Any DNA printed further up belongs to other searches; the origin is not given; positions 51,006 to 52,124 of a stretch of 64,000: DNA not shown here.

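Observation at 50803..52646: panD translationally coupled to two SAM-dependent methyltransferases: candidate beta-alanine N-methylation (beta-alanine betaine?) operon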

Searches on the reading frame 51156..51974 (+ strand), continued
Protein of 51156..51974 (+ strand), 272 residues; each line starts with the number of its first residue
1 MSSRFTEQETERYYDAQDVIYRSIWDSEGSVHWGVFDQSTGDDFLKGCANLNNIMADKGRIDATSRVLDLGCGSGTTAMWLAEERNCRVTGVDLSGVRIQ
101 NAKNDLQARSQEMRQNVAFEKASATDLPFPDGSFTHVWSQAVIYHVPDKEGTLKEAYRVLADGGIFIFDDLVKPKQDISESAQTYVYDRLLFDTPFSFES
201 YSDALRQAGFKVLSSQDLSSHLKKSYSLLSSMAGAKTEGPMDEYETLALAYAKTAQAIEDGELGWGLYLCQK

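Call 66: find_encoding_contigs(protein=P0133, flank=6000, max_places=2)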
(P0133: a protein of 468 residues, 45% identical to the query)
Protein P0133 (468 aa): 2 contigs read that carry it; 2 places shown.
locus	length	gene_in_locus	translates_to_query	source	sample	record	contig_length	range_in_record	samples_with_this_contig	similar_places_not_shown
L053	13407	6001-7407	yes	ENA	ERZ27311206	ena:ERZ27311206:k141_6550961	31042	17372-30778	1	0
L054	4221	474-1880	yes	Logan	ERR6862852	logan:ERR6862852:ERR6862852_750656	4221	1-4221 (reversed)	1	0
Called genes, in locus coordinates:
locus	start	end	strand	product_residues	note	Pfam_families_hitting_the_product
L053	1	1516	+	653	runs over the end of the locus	PF24517:CBM96 (weak)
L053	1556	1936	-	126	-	PF01850:PIN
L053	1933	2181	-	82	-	PF02604:PhdYeFM_antitox (weak)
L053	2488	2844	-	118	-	PF03795:YCII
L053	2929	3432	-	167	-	PF21863:HTH_67 (weak), PF01047:MarR, PF12802:MarR_2, PF13412:HTH_24 (weak)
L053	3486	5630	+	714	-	PF03176:MMPL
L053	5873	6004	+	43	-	-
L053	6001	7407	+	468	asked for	PF02353:CMAS, PF01209:Ubie_methyltran, PF13489:Methyltransf_23, PF08003:Methyltransf_9, PF13847:Methyltransf_31, PF08241:Methyltransf_11, PF08242:Methyltransf_12, PF13649:Methyltransf_25, +12 more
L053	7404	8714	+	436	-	-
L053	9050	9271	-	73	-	PF20059:DUF6458 (weak)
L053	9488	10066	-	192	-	PF00484:Pro_CA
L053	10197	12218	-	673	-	PF02705:K_trans, PF22776:K_trans_C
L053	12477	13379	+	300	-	PF07228:SpoIIE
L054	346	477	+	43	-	-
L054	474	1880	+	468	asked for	PF02353:CMAS, PF01209:Ubie_methyltran, PF13489:Methyltransf_23, PF08003:Methyltransf_9, PF13847:Methyltransf_31, PF08241:Methyltransf_11, PF08242:Methyltransf_12, PF13649:Methyltransf_25, +12 more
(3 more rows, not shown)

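Call 88: search_protein_families(library=ncbifam, proteins=[L003:9549-10448:+, L053:7404-8714:+, L050:7510-9192:+, L052:3497-4645:+, L052:4729-6660:+], max_evalue=0.00001)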
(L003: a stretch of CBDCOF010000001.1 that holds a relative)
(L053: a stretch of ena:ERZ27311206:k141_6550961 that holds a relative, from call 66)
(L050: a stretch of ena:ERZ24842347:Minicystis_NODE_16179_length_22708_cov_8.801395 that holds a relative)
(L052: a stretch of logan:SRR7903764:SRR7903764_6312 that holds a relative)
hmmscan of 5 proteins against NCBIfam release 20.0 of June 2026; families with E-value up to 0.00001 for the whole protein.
L003:9549-10448:+ (299 aa): 29 families (the best 25 are shown)
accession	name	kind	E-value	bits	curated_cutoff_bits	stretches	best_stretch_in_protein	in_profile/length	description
TIGR02427.1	protocat_pcaD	equivalog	3.6e-28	98.6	255.85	1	39-156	2-119/251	3-oxoadipate enol-lactonase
NF051488.1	bifunc_PcaDC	exception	3.6e-26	92.2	390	1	45-157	8-119/375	bifunctional 3-oxoadipate enol-lactonase/4-carboxymuconolactone decarboxylase PcaDC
TIGR03695.1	menH_SHCHC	equivalog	4.2e-25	88.6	208.55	1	49-160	2-115/252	2-succinyl-6-hydroxy-2,4-cyclohexadiene-1-carboxylate synthase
NF007954.0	PRK10673.1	equivalog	4.1e-23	82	399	1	47-297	14-253/255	esterase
NF002938.0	PRK03592.1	equivalog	4.2e-23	82.1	241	1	22-149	5-129/298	haloalkane dehalogenase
NF050089.1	i_nPHAscl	equivalog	4.2e-23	81.8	300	1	38-149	8-117/288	intracellular short-chain-length polyhydroxyalkanoate depolymerase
NF011457.0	PRK14875.1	equivalog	2.9e-22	79.1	307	1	22-147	105-229/372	acetoin dehydrogenase dihydrolipoyllysine-residue acetyltransferase subunit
NF051487.1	bifunc_PcaCD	exception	4.9e-21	75.3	430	1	43-153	166-275/413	bifunctional 4-carboxymuconolactone decarboxylase/3-oxoadipate enol-lactonase PcaCD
TIGR01250.1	pro_imino_pep_2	subfamily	1.3e-15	57.7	167.65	1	34-149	9-129/288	proline iminopeptidase-family hydrolase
NF045632.1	hydroxlase_HsaD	equivalog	1.8e-15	56.6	400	1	24-150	9-138/290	4,5:9,10-diseco-3-hydroxy-5,9,17-trioxoandrosta-1(10),2-diene-4-oate hydrolase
NF041759.1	mac_hydro_EstT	equivalog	3.8e-15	55.8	450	1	31-280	4-261/278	macrolide hydrolase EstT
NF004514.1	PRK05855.1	equivalog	6.4e-15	54.7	455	1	31-136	4-111/578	SDR family oxidoreductase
NF002043.0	PRK00870.1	subfamily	4.2e-14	52.7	265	1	32-294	29-296/302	haloalkane dehalogenase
TIGR03056.1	bchO_mg_che_rel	equivalog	6.5e-14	51.6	172.55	1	29-135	8-114/278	alpha/beta fold hydrolase BchO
NF052610.1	macro_16_ester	equivalog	1.1e-13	51.2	420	1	35-289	9-273/281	alpha/beta fold macrolide esterase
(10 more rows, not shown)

L053:7404-8714:+ (436 aa): 3 families
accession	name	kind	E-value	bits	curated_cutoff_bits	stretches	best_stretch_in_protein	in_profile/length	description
TIGR01048.1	lysA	equivalog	2.2e-21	75.9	297.9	1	209-415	194-405/417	diaminopimelate decarboxylase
TIGR03099.1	dCO2ase_PEP1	hypoth_equivalog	3.3e-14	52.8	478.45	0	231-311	212-294/398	pyridoxal-dependent decarboxylase, exosortase A system-associated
NF006515.0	PRK08961.1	equivalog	4.8e-13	48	802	1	228-395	681-848/861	bifunctional aspartate kinase/diaminopimelate decarboxylase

L050:7510-9192:+ (560 aa): 1 family
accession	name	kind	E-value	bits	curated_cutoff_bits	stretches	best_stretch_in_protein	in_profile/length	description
NF045824.1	RhmsylMtase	equivalog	8.3e-08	31.9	400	1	54-215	34-199/226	rhamnosyl O-methyltransferase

L052:3497-4645:+ (382 aa): 3 families
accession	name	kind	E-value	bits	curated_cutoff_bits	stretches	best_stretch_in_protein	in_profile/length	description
TIGR02409.1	carnitine_bodg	equivalog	2.4e-56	191.4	414.75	1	22-368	9-364/366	gamma-butyrobetaine dioxygenase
NF049936.1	TriMthamethphnDioxTmpA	equivalog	2e-52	178.2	400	1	19-371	6-364/366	2-trimethylaminoethylphosphonate dioxygenase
TIGR02410.1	carnitine_TMLD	equivalog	7.6e-37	127.7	268.3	1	31-368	6-360/362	trimethyllysine dioxygenase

L052:4729-6660:+ (643 aa): 0 families
